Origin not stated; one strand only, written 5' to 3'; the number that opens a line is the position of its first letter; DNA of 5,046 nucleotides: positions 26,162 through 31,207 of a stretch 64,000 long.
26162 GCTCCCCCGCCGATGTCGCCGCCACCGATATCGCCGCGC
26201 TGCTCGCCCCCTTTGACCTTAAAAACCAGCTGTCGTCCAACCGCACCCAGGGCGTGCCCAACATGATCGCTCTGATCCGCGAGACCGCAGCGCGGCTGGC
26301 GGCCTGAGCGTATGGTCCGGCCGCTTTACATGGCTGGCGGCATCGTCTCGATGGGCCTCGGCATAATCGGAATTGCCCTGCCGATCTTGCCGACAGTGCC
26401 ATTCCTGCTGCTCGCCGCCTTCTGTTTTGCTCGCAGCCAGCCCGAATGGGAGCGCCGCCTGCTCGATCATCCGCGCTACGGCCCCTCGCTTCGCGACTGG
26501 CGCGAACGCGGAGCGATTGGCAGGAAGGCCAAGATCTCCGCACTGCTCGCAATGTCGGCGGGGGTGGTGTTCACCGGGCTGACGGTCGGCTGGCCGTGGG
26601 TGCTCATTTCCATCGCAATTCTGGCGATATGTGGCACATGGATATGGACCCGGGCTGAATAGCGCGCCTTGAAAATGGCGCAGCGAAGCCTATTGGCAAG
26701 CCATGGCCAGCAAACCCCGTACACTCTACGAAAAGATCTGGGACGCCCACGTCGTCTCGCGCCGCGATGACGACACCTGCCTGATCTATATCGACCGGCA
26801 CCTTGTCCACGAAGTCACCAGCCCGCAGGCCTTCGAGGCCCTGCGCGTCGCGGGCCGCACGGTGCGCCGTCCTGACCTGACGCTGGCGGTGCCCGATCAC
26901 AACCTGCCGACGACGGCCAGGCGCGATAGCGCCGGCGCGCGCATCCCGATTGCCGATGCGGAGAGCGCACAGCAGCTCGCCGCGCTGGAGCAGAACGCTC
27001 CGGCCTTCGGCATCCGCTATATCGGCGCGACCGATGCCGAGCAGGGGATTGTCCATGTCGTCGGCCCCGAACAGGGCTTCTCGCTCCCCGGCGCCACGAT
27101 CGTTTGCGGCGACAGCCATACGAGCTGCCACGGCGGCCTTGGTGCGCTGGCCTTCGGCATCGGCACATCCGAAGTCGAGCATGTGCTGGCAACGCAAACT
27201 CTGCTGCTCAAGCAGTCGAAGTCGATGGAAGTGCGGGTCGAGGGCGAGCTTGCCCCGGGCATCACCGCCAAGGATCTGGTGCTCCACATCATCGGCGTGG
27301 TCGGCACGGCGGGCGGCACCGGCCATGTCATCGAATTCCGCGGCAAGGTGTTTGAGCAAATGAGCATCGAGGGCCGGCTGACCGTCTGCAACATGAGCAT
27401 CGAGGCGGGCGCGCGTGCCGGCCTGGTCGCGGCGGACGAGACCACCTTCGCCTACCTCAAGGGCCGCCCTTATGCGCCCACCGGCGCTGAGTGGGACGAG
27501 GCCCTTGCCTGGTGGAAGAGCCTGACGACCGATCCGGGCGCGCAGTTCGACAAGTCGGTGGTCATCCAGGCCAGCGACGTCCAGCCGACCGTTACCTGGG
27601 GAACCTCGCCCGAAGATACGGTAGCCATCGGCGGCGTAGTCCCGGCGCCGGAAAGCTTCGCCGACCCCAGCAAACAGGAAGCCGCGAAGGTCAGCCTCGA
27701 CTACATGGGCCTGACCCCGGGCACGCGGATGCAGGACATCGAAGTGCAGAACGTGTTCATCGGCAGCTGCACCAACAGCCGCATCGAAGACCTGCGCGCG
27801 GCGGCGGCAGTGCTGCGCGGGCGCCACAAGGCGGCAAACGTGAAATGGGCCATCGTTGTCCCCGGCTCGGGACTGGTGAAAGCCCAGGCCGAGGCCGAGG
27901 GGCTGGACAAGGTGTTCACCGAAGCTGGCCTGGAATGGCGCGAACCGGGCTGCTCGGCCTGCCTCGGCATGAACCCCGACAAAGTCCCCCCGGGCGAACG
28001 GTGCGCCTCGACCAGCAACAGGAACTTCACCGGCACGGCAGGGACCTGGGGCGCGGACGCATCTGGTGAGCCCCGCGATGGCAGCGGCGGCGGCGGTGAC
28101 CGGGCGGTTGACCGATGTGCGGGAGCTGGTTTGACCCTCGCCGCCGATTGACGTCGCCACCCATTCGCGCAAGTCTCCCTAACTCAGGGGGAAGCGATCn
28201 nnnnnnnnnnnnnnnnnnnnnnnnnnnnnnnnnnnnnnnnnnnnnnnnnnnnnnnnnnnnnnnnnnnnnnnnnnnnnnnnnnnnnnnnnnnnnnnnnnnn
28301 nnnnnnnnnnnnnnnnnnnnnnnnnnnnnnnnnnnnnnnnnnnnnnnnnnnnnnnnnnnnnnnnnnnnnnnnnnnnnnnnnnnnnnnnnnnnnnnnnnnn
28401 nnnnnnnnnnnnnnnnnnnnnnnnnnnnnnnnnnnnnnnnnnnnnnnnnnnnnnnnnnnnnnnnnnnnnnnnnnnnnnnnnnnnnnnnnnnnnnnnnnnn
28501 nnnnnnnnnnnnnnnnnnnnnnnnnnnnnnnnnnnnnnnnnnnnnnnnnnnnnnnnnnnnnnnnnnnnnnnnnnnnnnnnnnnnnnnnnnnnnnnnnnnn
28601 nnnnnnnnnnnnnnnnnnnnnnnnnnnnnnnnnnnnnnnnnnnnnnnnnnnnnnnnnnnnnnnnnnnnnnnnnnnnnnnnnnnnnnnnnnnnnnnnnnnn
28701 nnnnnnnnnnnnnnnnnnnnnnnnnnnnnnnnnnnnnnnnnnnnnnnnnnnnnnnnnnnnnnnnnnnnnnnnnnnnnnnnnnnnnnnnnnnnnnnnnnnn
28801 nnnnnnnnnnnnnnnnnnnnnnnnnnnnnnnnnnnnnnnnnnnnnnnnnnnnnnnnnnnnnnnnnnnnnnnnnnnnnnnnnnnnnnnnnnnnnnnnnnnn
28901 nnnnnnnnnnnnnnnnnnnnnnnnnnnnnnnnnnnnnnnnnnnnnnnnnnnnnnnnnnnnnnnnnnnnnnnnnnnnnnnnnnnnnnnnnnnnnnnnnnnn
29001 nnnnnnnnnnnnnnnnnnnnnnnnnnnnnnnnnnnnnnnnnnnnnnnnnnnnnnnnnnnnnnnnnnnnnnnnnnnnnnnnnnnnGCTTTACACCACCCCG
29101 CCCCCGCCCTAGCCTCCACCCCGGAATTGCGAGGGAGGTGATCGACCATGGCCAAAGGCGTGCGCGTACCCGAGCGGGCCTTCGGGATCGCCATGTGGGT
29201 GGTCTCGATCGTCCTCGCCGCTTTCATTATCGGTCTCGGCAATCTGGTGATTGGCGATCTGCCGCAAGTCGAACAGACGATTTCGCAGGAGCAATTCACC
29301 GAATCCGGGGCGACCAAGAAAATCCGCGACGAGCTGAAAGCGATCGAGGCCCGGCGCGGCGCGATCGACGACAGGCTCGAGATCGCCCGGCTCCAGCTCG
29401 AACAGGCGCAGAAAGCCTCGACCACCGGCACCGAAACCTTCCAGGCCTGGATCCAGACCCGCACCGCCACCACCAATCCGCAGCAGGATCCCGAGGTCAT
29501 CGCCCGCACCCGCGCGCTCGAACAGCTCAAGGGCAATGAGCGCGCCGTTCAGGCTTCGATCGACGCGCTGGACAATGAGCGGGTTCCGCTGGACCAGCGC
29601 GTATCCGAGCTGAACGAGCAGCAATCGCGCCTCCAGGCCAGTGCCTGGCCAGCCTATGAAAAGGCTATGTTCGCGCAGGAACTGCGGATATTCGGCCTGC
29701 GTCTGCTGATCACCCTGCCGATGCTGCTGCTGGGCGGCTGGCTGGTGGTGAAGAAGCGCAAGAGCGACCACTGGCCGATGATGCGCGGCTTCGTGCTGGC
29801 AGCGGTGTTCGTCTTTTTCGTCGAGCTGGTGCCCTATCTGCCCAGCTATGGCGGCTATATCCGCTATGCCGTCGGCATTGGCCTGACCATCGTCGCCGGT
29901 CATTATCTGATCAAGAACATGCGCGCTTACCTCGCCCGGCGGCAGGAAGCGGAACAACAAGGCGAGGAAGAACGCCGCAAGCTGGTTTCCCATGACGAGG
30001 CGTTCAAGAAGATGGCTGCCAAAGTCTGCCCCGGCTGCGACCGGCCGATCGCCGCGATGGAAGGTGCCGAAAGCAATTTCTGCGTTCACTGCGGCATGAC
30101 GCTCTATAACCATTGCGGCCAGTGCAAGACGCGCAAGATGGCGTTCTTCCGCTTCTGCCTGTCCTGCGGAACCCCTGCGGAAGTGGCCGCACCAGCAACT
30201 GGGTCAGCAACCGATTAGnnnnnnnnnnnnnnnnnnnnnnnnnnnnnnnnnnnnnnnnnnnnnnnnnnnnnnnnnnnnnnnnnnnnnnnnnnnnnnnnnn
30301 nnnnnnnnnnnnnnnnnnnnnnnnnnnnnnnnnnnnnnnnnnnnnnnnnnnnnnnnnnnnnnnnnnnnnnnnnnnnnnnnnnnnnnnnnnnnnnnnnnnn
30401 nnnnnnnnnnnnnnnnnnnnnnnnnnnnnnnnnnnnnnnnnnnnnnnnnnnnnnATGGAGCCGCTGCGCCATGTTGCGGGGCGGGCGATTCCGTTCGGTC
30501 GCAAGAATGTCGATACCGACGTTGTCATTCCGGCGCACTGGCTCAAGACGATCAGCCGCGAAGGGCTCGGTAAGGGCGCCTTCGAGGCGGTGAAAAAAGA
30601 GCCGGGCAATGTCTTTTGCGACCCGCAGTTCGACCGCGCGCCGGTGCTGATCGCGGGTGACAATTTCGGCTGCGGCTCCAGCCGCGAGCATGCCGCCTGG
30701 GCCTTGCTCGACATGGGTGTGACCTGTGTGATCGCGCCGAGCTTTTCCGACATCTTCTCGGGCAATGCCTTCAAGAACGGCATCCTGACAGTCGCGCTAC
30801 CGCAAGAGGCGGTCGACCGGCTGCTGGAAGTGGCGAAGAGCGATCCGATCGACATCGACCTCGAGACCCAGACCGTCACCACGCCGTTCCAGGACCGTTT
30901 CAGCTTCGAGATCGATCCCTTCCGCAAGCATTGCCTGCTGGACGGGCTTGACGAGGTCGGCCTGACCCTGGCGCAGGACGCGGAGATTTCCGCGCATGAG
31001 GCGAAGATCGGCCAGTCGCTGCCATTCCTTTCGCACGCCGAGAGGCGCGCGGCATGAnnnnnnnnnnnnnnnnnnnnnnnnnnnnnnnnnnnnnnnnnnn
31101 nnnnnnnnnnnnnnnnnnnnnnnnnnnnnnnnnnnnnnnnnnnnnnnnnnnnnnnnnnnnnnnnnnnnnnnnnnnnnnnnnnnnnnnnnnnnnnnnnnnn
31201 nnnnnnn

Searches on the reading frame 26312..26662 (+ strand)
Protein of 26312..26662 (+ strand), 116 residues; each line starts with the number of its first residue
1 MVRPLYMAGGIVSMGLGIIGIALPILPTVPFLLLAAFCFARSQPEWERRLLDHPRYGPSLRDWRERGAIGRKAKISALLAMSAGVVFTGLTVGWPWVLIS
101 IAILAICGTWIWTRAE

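Call 3: search_protein_families(library=pfam, proteins=[window:26312-26662:+], max_evalue=0.01)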
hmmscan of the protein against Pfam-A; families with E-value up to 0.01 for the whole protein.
window:26312-26662:+ (116 aa): 1 family
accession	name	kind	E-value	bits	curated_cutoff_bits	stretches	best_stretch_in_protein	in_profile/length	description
PF04304.18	DUF454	-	2.3e-38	131.2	35.1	1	3-114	1-113/115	Protein of unknown function (DUF454)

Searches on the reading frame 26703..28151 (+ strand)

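Call 3: search_protein_families(library=pfam, proteins=[window:26703-28151:+], max_evalue=0.01)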
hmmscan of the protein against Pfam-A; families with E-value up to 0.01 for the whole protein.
window:26703-28151:+ (482 aa): 1 family
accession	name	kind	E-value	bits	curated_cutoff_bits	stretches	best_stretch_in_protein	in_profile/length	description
PF00330.25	Aconitase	-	2.3e-165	551.5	28.7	1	10-447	1-443/463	Aconitase family (aconitate hydratase)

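Call 4: search_protein_families(library=ncbifam, proteins=[window:26703-28151:+], max_evalue=0.01)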
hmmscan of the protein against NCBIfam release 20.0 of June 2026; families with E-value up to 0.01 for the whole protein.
window:26703-28151:+ (482 aa): 19 families
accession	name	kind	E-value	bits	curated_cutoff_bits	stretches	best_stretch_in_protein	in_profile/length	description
NF004016.0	PRK05478.1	subfamily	3.7e-214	711.6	510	1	5-449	3-440/468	3-isopropylmalate dehydratase large subunit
TIGR00170.1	leuC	equivalog_domain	1.8e-213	709.3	560.25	1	5-448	2-439/466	3-isopropylmalate dehydratase large subunit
NF009116.0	PRK12466.1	subfamily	2.6e-200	666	531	1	4-448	3-441/472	3-isopropylmalate dehydratase large subunit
NF001614.1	PRK00402.1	subfamily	2.9e-95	319.4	385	2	7-309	2-282/415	aconitase/3-isopropylmalate dehydratase large subunit family protein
TIGR01343.1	hacA_fam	subfamily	3.5e-89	299.3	385.7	2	8-309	2-279/412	homoaconitate hydratase family protein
TIGR02086.1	IPMI_arch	subfamily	9.7e-78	261.7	410.15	2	7-311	2-279/411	3-isopropylmalate dehydratase/homoaconitate hydratase family large subunit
NF005558.0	PRK07229.1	equivalog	2.4e-68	231.3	612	1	5-449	2-388/647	aconitate hydratase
TIGR02083.1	LEU2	equivalog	1.4e-67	228.5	610.65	2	8-309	3-282/419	3-isopropylmalate dehydratase large subunit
NF040615.1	HacA_Meth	equivalog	1.5e-67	228.1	550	2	10-307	5-284/419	homoaconitase large subunit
TIGR01342.1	acon_putative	hypoth_equivalog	2.5e-49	168.1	719.15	2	92-309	75-278/655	putative aconitate hydratase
TIGR01340.1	aconitase_mito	equivalog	5.2e-40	137.5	825.35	1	111-445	130-446/745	aconitate hydratase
TIGR00139.1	h_aconitase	equivalog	3.7e-37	128.1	529.9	2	96-255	85-243/709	homoaconitase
NF006757.0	PRK09277.1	subfamily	1.3e-34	119.1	686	1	131-424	205-502/888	aconitate hydratase AcnA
NF009520.0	PRK12881.1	subfamily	1.7e-34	118.7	905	1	126-425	201-504/893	aconitate hydratase AcnA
TIGR01341.1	aconitase_1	equivalog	5.1e-30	103.9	945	1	131-423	189-492/876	aconitate hydratase AcnA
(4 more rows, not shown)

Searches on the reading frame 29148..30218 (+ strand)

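Call 3: search_protein_families(library=pfam, proteins=[window:29148-30218:+], max_evalue=0.01)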
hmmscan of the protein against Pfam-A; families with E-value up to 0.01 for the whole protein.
window:29148-30218:+ (356 aa): 1 family
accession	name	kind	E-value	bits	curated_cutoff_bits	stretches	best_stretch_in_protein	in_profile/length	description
PF12773.13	DZR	-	6.6e-05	23.4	27.3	1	294-341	1-45/45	Double zinc ribbon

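Call 4: search_protein_families(library=ncbifam, proteins=[window:29148-30218:+], max_evalue=0.01)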
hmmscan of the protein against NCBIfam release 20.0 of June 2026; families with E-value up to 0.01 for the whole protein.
window:29148-30218:+ (356 aa): 3 families
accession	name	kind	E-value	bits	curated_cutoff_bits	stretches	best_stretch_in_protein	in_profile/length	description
NF045510.1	4Cys_prefix_kin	domain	0.0014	18.8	24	0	295-319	5-26/26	4-Cys prefix domain-containing protein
NF041384.1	YHS_seleno_dom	subfamily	0.0086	16.3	70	0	229-282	51-106/113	YHS domain-containing (seleno)protein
TIGR02169.1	SMC_prok_A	equivalog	0.009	13.7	729.4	0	39-164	783-904/1165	chromosome segregation protein SMC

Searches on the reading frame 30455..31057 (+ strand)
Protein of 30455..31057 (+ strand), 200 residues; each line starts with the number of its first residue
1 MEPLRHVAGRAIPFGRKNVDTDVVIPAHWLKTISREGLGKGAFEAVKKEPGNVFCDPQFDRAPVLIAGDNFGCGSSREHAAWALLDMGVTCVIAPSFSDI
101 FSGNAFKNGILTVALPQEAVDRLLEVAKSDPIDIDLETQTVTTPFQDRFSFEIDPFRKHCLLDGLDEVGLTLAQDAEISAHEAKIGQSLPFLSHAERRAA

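Call 3: search_protein_families(library=pfam, proteins=[window:30455-31057:+], max_evalue=0.01)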
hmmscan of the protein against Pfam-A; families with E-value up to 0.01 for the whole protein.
window:30455-31057:+ (200 aa): 1 family
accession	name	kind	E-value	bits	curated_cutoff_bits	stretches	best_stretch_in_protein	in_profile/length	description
PF00694.25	Aconitase_C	-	1.1e-26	94.1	22.8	1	2-118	2-131/131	Aconitase C-terminal domain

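Call 4: search_protein_families(library=ncbifam, proteins=[window:30455-31057:+], max_evalue=0.01)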
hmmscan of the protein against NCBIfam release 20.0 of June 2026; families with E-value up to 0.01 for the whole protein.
window:30455-31057:+ (200 aa): 15 families
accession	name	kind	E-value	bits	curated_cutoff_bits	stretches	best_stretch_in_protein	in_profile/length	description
NF002458.0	PRK01641.1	subfamily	2.8e-68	229.5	167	1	1-191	1-199/202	3-isopropylmalate dehydratase small subunit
TIGR00171.1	leuD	equivalog_domain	2.7e-53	180.6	116.25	1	1-178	1-188/188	3-isopropylmalate dehydratase small subunit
TIGR02087.1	LEUD_arch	subfamily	1.5e-26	93.1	108.95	1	9-151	1-134/157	LeuD/DmdB family oxidoreductase small subunit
TIGR02084.1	leud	equivalog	7.2e-25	87.5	245.85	1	9-159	1-140/156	3-isopropylmalate dehydratase small subunit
NF040625.1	HacB2_Meth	equivalog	3.1e-23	82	230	1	6-170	3-152/161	homoaconitase small subunit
NF040604.2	HacB_Meth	equivalog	3.8e-20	72.3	230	1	7-142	3-128/159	homoaconitase small subunit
NF010629.0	PRK14023.1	equivalog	8.2e-14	51.8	229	1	14-144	7-128/166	homoaconitate hydratase small subunit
TIGR00139.1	h_aconitase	equivalog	4.2e-13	48.6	529.9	1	16-131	539-650/709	homoaconitase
TIGR01342.1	acon_putative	hypoth_equivalog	2.9e-12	45.6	719.15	1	60-123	526-590/655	putative aconitate hydratase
NF005558.0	PRK07229.1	equivalog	3.1e-12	45.9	612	1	62-134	525-595/647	aconitate hydratase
NF009520.0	PRK12881.1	subfamily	1.2e-09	36.5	905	1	62-141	763-842/893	aconitate hydratase AcnA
NF006757.0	PRK09277.1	subfamily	1.7e-09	36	686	1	63-139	759-835/888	aconitate hydratase AcnA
TIGR01341.1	aconitase_1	equivalog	3.4e-09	35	945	1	63-136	750-824/876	aconitate hydratase AcnA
TIGR01340.1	aconitase_mito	equivalog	3.4e-06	25.7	825.35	1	63-119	624-680/745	aconitate hydratase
TIGR02333.1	2met_isocit_dHY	equivalog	0.00062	17.8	1419.85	1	64-126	734-796/858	Fe/S-dependent 2-methylisocitrate dehydratase AcnD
